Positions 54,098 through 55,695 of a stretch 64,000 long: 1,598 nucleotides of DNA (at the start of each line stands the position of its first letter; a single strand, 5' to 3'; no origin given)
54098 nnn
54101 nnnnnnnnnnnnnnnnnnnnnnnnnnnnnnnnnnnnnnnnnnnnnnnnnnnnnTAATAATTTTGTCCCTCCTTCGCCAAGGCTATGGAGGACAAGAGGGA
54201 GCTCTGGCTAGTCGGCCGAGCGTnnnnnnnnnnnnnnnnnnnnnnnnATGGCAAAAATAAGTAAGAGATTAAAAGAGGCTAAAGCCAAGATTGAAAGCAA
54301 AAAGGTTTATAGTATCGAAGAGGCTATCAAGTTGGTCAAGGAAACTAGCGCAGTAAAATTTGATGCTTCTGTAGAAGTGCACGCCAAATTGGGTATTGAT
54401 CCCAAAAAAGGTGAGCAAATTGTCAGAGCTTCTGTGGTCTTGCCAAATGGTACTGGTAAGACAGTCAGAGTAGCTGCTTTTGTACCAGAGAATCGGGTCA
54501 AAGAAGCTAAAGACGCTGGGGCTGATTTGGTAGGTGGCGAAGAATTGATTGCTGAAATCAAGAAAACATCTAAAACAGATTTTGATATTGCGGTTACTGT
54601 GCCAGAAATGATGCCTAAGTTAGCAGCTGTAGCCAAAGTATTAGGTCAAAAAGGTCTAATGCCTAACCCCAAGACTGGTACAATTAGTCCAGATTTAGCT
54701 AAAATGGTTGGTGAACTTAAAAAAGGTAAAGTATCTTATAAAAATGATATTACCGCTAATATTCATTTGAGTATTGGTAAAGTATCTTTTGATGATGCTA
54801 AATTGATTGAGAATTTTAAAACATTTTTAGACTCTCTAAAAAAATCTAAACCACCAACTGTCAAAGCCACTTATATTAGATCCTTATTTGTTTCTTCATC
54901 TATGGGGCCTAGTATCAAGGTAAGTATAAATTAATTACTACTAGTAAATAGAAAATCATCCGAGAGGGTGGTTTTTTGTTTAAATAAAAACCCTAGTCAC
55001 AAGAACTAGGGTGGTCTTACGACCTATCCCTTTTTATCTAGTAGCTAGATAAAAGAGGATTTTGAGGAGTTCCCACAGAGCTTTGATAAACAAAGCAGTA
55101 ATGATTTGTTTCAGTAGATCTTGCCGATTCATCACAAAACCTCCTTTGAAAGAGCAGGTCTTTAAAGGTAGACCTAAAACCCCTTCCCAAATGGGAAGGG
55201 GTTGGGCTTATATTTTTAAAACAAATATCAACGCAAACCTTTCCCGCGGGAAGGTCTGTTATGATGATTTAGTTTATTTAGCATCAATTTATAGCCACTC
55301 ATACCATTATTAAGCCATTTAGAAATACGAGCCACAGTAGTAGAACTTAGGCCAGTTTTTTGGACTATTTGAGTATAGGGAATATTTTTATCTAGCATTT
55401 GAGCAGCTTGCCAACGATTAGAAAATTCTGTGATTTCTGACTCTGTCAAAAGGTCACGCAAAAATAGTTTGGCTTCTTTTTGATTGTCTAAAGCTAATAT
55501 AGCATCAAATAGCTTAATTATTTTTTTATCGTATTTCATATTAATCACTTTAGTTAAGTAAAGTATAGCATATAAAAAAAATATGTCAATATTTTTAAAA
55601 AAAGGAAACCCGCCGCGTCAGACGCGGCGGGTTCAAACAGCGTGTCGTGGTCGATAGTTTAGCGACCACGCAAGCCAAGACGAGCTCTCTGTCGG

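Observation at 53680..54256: Identical 59-bp GC-rich leader element duplicated in front of both rplK (L11) and rplA (L1)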

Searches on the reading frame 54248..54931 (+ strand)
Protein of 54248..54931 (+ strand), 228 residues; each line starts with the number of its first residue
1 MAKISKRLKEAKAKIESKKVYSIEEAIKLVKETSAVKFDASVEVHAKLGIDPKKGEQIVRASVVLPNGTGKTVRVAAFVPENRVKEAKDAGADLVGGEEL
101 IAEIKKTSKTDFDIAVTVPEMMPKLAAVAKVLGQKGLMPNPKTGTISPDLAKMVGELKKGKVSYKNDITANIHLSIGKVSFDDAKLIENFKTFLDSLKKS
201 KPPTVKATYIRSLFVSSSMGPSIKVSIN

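Call 15: find_related_loci(query=window:54248-54931:+, collection=genome_contigs, flank=3000)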
Query window:54248-54931:+ (228 aa) in genome_contigs; peptide patterns used: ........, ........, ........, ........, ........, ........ (x = any residue, [..] = any of these).
599 stretches matched a pattern (row limit reached: there are more); 155 encode a relative of the query (tblastn E <= 1e-3); the best 80 are kept; 80 distinct loci.
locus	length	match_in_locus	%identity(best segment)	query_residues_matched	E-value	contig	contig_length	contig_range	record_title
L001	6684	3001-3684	83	1-228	1e-127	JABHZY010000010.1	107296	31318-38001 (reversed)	MAG: Candidatus Komeilibacteria bacterium isolate SI047_bin95 k141_648092, whole genome shotgun sequence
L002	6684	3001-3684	84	1-228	1e-124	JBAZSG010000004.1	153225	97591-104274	MAG: Patescibacteria group bacterium isolate SO_2017_GW1_168 NODE_786_length_153225_cov_2.475708_OW334_2017, whole genom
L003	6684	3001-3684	81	1-228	6e-124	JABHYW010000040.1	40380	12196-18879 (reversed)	MAG: Candidatus Komeilibacteria bacterium isolate SI047_bin69 k141_981589, whole genome shotgun sequence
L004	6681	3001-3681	74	1-227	7e-114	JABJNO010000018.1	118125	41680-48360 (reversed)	MAG: Candidatus Parcubacteria bacterium isolate SI075_bin20 k141_1753358, whole genome shotgun sequence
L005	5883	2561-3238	74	1-226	2e-112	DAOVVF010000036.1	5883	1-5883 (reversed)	MAG TPA_asm: Candidatus Parcubacteria bacterium isolate CSMAG_1698 CSMAG_1698_k141_3431380_length_5883_cov_6.0000, whole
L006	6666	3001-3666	82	1-222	1e-118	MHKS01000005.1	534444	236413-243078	MAG: Candidatus Komeilibacteria bacterium RIFOXYD1_FULL_37_29 rifoxyd1_full_scaffold_8, whole genome shotgun sequence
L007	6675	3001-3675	71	3-227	6e-105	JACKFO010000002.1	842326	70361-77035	MAG: Candidatus Nomurabacteria bacterium isolate HK-STAS-PATE-4 HK-STAS-PATE-4_2, whole genome shotgun sequence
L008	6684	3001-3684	73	1-228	4e-105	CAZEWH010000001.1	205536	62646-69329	MAG TPA_asm: uncultured Gammaproteobacteria bacterium isolate SRP077602_co5_241 genome assembly, contig: NODE_81_length_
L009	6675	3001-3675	71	3-227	3e-104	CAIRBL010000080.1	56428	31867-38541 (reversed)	uncultured bacterium isolate LaPlata-b_bin-0293 genome assembly, contig: bin-0293:080/105, whole genome shotgun sequence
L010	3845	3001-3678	68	3-228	5e-103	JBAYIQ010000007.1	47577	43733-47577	MAG: Patescibacteria group bacterium isolate SO_2016_GW1_34 scaffold01421_OW334_2016, whole genome shotgun sequence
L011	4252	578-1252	69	3-228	5e-102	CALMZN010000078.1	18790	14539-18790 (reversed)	MAG TPA_asm: uncultured bacterium isolate SRR5468112_bin.23_CONCOCT_v1.1_MAG genome assembly, contig: ERZ781236.511, who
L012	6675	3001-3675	67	3-228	3e-100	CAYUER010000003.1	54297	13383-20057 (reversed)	MAG TPA_asm: uncultured Gammaproteobacteria bacterium isolate SRP342105_co2_115 genome assembly, contig: NODE_531_length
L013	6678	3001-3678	66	3-228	1e-99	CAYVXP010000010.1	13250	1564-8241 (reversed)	MAG TPA_asm: uncultured Gammaproteobacteria bacterium isolate SRP272421_co2_156 genome assembly, contig: NODE_15919_leng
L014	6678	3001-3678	65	3-228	1e-97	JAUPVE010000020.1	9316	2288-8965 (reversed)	MAG: Patescibacteria group bacterium isolate erpe_2018_sw_27hr_WHONDRS-SW48-000094_A_bin.34 scaffold_1581, whole genome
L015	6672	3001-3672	65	3-226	3e-95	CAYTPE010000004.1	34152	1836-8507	MAG TPA_asm: uncultured Gammaproteobacteria bacterium isolate SRP257259_co1_76 genome assembly, contig: NODE_1318_length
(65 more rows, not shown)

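Call 19: find_related_loci(query=window:54248-54931:+, collection=metagenome_contigs, flank=2500)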
Query window:54248-54931:+ (228 aa) in metagenome_contigs; peptide patterns used: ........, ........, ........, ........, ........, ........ (x = any residue, [..] = any of these).
600 stretches matched a pattern (row limit reached: there are more); 120 encode a relative of the query (tblastn E <= 1e-3); the best 80 are kept; 80 distinct loci.
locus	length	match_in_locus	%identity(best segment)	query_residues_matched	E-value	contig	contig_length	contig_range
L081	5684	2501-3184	80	1-228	2e-122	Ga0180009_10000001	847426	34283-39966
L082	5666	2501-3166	82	1-222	1e-118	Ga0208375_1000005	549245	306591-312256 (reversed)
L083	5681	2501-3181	74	1-227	5e-114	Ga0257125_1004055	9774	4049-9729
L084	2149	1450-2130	74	1-227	3e-120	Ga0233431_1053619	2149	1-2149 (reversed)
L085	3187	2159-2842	79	1-228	8e-116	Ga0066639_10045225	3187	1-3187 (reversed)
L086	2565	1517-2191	74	4-228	4e-117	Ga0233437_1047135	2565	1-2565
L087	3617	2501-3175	69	3-227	1e-103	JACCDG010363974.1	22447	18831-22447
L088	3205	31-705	69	3-227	7e-104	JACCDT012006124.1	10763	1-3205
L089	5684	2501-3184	82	1-228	3e-125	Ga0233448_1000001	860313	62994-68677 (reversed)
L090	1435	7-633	66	19-227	3e-101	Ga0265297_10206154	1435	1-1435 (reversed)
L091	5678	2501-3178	62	1-226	5e-94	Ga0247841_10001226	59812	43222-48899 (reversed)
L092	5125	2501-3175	64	4-228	1e-93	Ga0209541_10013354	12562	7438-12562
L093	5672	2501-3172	64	3-226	3e-93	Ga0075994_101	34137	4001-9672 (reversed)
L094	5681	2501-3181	61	1-227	3e-93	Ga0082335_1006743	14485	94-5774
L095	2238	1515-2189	61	4-228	2e-96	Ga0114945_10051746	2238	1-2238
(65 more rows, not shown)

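Call 37: search_protein_families(library=pfam, proteins=[window:54248-54931:+])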
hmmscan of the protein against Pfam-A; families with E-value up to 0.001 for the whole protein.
window:54248-54931:+ (228 aa): 1 family
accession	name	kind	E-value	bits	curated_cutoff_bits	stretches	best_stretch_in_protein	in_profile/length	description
PF00687.26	Ribosomal_L1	-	7e-56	189.4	32.2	1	30-221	1-198/198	Ribosomal protein L1p/L10e family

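Call 43: search_solved_structures(query=window:54248-54931:+, max_evalue=1e-20, show_alignments=1)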
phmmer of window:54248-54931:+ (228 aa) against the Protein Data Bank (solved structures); distinct sequences matched with E-value up to 1e-20: 44.
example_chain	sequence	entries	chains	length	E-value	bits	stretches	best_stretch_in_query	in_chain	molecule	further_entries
7nhk_F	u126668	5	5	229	2.4e-69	236.3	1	1-225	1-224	50S ribosomal protein L1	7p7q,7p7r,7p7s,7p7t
3j3v_5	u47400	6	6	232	8e-68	231.3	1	1-226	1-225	50S ribosomal protein L1 | Large ribosomal subunit protein uL1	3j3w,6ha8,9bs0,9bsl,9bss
8v9j_K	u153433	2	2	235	2.2e-64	220.1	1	1-225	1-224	50S Ribosomal Protein L01 | Large ribosomal subunit protein uL1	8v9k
2om7_K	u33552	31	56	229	3.6e-62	212.8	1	2-226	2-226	50S ribosomal protein L1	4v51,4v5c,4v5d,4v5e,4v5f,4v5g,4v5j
4u1u_B5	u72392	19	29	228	7e-62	211.9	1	5-226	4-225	50S ribosomal protein L1 | RIBOSOMAL PROTEIN L1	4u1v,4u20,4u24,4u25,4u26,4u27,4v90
5ot7_f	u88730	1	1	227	8.4e-62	211.6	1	5-226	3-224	50S ribosomal protein L1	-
3qoy_A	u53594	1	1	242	9.4e-62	211.5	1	1-228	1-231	50S ribosomal protein L1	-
1eg0_N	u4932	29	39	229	1.3e-61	211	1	2-226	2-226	PROTEIN (RIBOSOMAL PROTEIN L1) | 50S ribosomal protein L1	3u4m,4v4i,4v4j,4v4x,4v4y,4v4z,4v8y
4v8o_BC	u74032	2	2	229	1.3e-61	211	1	2-226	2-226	50S RIBOSOMAL PROTEIN L1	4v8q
4f9t_A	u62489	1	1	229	1.3e-61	211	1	2-226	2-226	50S ribosomal protein L1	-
4v5a_BC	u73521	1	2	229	1.7e-61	210.6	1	2-226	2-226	50S RIBOSOMAL PROTEIN L1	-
1ml5_c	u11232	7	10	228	2.4e-61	210.1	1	5-226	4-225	50S RIBOSOMAL PROTEIN L1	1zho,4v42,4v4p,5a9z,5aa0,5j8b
2hw8_A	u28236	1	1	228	2.4e-61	210.1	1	5-226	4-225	50S ribosomal protein L1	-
3umy_A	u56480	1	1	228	2.5e-61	210.1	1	5-226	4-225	50S ribosomal protein L1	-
5uq7_C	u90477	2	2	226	3.2e-61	209.8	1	5-226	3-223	50S ribosomal protein L1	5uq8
4qvi_A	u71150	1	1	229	3.4e-61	209.7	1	2-226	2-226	50S ribosomal protein L1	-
3u56_A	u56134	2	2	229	3.4e-61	209.7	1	2-226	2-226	50S ribosomal protein L1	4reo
1ad2_A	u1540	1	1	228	1.1e-60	207.9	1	5-226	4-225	RIBOSOMAL PROTEIN L1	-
5npm_A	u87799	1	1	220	2e-60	207.1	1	14-226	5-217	50S ribosomal protein L1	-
3tg8_A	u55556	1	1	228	3e-60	206.6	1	2-226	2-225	50S ribosomal protein L1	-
487d_H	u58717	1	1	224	3.2e-60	206.5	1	7-226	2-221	50S ribosomal protein L1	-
4qg3_A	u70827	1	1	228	4.6e-60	206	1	5-226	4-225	50S ribosomal protein L1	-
7msc_8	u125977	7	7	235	1.4e-59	204.4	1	1-225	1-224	50S ribosomal protein L1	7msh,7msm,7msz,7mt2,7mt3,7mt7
5dm6_0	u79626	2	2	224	3.1e-59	203.3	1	6-226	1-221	50S ribosomal protein L1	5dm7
4wf1_B5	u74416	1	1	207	3.9e-59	202.9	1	19-225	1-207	50S ribosomal protein L1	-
4qgb_A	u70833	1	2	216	7.6e-59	202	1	14-226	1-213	50S ribosomal protein L1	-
8ux8_A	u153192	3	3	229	4.8e-57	196.1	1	1-225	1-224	Large ribosomal subunit protein uL1 | 50S ribosomal protein L1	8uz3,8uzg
3j46_5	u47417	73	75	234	5.1e-57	196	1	1-225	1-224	50S ribosomal protein L1 | Large ribosomal subunit protein uL1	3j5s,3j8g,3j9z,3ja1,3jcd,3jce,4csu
2rdo_9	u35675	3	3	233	2.3e-56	193.9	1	2-225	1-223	50S ribosomal protein L1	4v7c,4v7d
4v61_BD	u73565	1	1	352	2.6e-56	193.7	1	5-227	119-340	Ribosomal Protein L1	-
5uyk_03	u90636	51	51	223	7.7e-56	192.2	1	3-225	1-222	50S ribosomal protein L1 | Large ribosomal subunit protein uL1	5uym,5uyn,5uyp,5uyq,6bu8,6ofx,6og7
4v4v_B2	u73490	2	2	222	5.1e-55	189.5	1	6-225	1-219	50S ribosomal protein L1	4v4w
6enj_7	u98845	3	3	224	5.3e-55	189.5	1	6-225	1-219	50S ribosomal protein L1 | Large ribosomal subunit protein uL1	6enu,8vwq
8p8v_9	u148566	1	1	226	3.9e-53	183.4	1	1-227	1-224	50S ribosomal protein L1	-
4v68_BC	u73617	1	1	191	2.3e-45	158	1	19-225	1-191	50S ribosomal protein L1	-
8fmw_AC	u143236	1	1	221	1.6e-44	155.2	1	7-226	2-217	50S ribosomal protein L1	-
2oum_A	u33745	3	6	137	7.6e-31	110.6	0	4-68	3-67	50S ribosomal protein L1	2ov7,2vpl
4wt8_CA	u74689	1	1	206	4.3e-26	95.1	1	19-105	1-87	50S ribosomal protein L1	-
4wt8_DA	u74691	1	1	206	5.2e-26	94.8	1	19-104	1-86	50S ribosomal protein L1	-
4v9i_DC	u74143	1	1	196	6.9e-25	91.1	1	19-105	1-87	50S Ribosomal protein L1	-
4v9i_BC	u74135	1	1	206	7.2e-25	91.1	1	19-105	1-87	50S ribosomal protein L1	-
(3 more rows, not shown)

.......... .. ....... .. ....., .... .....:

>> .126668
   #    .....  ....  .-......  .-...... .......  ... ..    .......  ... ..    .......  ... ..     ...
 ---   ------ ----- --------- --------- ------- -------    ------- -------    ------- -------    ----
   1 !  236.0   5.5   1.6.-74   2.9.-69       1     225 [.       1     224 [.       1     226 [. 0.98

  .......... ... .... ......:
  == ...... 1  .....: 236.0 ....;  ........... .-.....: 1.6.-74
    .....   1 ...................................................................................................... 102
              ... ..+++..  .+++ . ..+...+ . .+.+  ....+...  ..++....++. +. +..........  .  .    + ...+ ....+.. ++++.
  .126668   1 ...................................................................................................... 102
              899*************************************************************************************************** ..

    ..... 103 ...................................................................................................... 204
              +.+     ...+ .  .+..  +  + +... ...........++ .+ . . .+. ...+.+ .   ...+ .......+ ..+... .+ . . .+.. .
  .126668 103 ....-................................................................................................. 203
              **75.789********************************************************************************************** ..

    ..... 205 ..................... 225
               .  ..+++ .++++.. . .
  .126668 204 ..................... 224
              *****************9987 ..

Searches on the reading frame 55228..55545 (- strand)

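Call 37: search_protein_families(library=pfam, proteins=[window:55228-55545:-])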
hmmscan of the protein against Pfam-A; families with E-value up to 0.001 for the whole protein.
window:55228-55545:- (105 aa): 2 families
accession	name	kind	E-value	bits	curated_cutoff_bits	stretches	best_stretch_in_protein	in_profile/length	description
PF01371.25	Trp_repressor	-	2.4e-20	72.8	27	1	11-92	5-87/88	Trp repressor protein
PF13384.12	HTH_23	-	1.5e-05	25.1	24.6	1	42-81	5-45/50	Homeodomain-like domain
